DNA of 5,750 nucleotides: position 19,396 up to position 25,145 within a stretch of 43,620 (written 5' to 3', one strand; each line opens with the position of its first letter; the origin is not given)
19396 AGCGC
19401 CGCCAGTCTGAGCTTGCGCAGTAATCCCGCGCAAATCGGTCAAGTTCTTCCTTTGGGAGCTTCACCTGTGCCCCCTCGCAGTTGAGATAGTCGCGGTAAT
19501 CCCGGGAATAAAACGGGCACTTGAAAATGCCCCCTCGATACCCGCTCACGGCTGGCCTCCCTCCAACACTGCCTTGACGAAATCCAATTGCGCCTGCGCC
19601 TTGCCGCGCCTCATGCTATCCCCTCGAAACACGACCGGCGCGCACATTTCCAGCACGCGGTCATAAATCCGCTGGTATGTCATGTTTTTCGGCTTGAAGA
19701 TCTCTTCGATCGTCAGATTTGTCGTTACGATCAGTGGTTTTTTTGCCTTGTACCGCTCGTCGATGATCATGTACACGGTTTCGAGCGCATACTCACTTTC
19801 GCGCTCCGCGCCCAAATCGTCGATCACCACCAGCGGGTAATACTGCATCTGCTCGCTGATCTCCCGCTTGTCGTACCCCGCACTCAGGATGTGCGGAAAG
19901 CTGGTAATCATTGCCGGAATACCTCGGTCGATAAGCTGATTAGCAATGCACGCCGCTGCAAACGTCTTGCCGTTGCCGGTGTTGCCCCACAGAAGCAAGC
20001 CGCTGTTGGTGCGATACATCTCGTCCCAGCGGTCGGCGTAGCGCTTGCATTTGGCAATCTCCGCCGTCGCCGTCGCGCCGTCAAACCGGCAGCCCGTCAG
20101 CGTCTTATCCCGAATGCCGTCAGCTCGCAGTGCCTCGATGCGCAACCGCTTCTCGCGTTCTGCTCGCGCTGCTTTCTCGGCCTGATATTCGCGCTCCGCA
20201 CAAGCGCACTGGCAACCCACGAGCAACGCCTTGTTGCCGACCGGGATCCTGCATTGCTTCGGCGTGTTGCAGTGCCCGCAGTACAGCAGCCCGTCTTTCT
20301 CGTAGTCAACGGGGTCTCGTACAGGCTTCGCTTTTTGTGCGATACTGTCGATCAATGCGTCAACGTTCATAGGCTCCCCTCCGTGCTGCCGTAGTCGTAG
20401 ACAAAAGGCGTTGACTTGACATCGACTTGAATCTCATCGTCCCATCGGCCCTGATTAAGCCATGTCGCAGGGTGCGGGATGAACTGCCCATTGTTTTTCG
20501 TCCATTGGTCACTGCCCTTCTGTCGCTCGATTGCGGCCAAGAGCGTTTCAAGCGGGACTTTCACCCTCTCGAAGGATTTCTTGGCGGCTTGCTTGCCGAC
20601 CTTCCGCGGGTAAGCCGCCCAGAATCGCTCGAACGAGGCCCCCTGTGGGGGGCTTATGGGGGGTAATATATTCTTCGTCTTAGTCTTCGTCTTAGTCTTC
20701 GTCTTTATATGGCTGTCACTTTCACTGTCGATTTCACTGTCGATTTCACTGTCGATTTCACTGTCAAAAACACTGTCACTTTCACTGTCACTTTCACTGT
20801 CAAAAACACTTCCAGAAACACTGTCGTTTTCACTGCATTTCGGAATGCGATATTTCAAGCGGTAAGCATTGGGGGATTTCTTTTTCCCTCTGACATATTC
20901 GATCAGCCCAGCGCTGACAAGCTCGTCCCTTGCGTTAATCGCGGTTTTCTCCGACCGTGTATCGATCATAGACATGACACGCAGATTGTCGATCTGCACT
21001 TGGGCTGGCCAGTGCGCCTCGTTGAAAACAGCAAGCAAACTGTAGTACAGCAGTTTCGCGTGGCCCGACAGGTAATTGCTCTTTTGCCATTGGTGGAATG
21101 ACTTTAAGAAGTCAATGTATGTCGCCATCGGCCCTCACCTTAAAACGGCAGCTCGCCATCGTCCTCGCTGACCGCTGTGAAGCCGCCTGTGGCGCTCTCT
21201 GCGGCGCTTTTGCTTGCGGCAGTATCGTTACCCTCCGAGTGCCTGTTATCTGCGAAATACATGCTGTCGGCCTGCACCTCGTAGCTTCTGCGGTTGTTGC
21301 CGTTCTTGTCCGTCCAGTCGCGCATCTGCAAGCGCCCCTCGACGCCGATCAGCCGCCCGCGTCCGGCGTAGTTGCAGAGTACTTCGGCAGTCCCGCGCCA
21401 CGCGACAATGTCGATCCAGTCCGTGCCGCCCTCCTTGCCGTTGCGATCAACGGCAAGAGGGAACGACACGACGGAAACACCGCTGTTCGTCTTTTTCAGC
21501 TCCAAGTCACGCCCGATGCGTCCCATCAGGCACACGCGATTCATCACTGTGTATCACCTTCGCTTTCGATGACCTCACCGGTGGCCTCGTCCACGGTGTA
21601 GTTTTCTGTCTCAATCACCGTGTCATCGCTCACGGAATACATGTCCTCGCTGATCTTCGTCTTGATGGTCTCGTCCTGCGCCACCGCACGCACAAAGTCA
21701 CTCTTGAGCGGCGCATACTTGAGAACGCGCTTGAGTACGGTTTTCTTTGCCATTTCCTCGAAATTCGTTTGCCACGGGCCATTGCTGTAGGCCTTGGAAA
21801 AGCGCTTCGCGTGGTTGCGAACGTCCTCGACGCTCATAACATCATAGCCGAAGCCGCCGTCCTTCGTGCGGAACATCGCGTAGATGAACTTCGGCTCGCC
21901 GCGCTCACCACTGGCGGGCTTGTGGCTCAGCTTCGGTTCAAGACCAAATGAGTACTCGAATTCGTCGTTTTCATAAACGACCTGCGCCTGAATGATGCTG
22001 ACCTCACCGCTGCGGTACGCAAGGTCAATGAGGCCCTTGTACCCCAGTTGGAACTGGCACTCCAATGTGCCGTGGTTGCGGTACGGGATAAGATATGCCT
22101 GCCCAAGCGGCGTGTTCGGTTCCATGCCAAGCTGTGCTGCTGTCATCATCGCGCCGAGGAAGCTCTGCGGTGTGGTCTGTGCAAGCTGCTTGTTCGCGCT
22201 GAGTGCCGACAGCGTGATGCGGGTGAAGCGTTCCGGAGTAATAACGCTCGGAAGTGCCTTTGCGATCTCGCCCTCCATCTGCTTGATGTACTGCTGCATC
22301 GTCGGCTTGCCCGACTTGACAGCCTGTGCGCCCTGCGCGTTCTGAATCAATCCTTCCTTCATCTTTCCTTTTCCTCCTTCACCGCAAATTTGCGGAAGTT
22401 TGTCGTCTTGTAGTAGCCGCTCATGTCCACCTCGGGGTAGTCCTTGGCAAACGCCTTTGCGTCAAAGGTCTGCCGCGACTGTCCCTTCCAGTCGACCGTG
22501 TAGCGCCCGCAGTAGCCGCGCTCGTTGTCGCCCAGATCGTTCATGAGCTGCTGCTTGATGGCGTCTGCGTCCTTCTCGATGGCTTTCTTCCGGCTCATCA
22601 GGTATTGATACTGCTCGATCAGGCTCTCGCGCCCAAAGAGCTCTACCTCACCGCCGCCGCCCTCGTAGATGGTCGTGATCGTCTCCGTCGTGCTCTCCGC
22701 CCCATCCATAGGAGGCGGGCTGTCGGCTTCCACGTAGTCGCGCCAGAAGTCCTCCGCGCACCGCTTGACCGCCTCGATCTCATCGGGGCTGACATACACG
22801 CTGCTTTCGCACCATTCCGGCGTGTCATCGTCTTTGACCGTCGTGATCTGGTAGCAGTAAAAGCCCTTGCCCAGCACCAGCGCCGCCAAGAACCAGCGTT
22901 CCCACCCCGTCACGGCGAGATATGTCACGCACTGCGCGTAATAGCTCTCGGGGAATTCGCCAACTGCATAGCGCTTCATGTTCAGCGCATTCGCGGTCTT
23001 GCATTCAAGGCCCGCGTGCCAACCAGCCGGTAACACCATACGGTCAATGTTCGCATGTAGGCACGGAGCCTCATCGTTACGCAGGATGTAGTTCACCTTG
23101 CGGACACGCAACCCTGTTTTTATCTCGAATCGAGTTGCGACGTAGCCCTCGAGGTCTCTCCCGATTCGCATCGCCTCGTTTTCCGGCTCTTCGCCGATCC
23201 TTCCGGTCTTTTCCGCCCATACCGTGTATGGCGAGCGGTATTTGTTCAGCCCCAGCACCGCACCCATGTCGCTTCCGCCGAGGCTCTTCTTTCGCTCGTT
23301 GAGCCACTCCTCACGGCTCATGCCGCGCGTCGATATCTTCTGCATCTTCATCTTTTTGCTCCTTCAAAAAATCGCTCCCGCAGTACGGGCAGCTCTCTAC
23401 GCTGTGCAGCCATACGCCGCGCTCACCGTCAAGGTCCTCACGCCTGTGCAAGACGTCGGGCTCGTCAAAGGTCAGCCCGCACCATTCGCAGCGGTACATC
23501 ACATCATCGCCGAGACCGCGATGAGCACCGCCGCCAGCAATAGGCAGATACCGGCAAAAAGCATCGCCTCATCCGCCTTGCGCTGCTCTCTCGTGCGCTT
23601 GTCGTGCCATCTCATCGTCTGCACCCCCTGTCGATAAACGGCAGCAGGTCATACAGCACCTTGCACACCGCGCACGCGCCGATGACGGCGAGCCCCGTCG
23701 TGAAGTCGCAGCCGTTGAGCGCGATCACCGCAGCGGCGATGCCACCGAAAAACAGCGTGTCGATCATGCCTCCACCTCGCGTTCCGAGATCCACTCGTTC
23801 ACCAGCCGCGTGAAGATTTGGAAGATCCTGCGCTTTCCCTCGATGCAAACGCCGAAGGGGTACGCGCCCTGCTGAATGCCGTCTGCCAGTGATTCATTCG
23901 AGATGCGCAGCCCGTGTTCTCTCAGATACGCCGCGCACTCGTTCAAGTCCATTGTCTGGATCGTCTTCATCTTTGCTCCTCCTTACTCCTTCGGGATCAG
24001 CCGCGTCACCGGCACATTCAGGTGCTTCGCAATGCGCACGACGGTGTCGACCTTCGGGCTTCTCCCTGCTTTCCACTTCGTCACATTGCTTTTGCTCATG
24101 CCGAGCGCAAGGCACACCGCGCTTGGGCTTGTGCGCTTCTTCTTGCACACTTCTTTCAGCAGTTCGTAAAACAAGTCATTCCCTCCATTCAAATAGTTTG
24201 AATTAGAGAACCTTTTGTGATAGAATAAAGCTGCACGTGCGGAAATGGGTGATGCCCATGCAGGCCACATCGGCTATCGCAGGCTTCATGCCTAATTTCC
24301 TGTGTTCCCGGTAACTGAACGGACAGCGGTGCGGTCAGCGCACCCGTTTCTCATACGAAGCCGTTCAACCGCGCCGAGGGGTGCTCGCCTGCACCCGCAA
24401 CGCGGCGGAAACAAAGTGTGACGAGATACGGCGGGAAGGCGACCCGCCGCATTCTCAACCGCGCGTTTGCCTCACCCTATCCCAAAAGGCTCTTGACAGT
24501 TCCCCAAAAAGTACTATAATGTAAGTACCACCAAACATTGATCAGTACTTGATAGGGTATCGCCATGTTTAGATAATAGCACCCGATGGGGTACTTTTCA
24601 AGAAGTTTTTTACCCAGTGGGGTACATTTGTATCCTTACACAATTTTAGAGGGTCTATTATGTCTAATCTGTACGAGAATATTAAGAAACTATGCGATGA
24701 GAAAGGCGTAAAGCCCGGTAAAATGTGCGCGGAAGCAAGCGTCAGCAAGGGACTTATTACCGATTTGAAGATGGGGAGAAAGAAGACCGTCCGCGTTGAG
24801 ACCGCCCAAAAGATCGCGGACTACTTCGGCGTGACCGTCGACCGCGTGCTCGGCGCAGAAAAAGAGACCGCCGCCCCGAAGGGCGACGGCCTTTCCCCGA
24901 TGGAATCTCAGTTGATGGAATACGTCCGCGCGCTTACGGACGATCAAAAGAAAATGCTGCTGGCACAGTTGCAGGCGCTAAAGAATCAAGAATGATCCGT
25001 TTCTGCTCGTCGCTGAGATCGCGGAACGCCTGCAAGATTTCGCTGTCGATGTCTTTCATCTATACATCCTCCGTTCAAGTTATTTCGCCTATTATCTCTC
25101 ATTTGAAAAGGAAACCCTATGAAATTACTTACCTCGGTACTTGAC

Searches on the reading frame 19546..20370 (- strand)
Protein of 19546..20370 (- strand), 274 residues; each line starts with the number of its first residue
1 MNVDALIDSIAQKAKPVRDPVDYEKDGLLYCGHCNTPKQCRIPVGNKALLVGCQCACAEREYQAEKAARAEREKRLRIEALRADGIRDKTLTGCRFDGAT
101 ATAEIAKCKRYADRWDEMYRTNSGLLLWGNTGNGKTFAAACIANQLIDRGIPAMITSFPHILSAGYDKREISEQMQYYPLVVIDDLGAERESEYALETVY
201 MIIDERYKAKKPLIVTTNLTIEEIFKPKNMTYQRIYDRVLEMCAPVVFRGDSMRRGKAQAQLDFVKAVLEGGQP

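Call 88: search_protein_families(library=pfam, max_evalue=0.001, proteins=[window:19546-20370:-])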
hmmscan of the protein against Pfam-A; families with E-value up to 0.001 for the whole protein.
window:19546-20370:- (274 aa): 3 families
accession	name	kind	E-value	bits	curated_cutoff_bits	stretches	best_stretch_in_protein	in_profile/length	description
PF01695.23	IstB_IS21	-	1.7e-12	47.8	24.1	1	118-257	88-234/238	IstB-like ATP binding protein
PF20720.3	nSTAND3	-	8.8e-05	22.7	27.2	1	113-221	8-114/155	Novel STAND NTPase 3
PF00004.35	AAA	-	0.00013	22.8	21.2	1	125-224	1-114/131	ATPase family associated with various cellular activities (AAA)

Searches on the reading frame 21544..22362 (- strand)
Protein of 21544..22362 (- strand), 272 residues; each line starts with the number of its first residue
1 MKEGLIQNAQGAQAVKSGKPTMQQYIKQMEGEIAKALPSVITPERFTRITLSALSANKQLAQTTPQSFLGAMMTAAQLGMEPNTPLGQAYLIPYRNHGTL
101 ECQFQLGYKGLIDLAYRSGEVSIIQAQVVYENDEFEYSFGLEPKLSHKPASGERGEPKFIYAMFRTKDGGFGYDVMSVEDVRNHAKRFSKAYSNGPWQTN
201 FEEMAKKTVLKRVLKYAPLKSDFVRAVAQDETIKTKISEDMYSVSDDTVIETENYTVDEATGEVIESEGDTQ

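Call 88: search_protein_families(library=pfam, max_evalue=0.001, proteins=[window:21544-22362:-])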
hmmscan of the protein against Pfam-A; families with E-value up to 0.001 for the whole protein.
window:21544-22362:- (272 aa): 1 family
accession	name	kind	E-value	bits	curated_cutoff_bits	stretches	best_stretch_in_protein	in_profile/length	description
PF03837.19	RecT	-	1.7e-57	194.6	24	1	44-235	1-188/198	RecT family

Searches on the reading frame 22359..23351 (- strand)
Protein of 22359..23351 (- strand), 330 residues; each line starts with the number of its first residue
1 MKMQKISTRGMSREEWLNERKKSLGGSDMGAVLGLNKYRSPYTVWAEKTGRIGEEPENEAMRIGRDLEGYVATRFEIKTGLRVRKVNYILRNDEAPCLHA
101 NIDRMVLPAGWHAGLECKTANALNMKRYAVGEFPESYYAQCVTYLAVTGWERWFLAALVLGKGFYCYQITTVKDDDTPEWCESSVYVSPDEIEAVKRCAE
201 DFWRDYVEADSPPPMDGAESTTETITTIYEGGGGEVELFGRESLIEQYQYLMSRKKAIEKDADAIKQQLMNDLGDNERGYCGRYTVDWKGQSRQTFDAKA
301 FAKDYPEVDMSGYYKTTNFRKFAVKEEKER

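Call 88: search_protein_families(library=pfam, max_evalue=0.001, proteins=[window:22359-23351:-])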
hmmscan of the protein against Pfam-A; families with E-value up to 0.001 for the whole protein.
window:22359-23351:- (330 aa): 1 family
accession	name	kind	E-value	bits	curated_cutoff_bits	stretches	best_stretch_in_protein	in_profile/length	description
PF09588.16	YqaJ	-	2.1e-29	103.1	22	1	15-150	1-149/150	YqaJ-like viral recombinase domain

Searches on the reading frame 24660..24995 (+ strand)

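Call 89: search_protein_families(library=pfam, max_evalue=0.001, proteins=[window:24660-24995:+])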
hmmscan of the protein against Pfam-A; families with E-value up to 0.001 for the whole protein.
window:24660-24995:+ (111 aa): 2 families
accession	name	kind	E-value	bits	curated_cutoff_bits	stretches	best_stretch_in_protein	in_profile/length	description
PF13443.12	HTH_26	-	1.6e-07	31.9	22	1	7-64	1-58/63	Cro/C1-type HTH DNA-binding domain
PF01381.28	HTH_3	-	0.00021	21.7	23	1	8-61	1-53/55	Helix-turn-helix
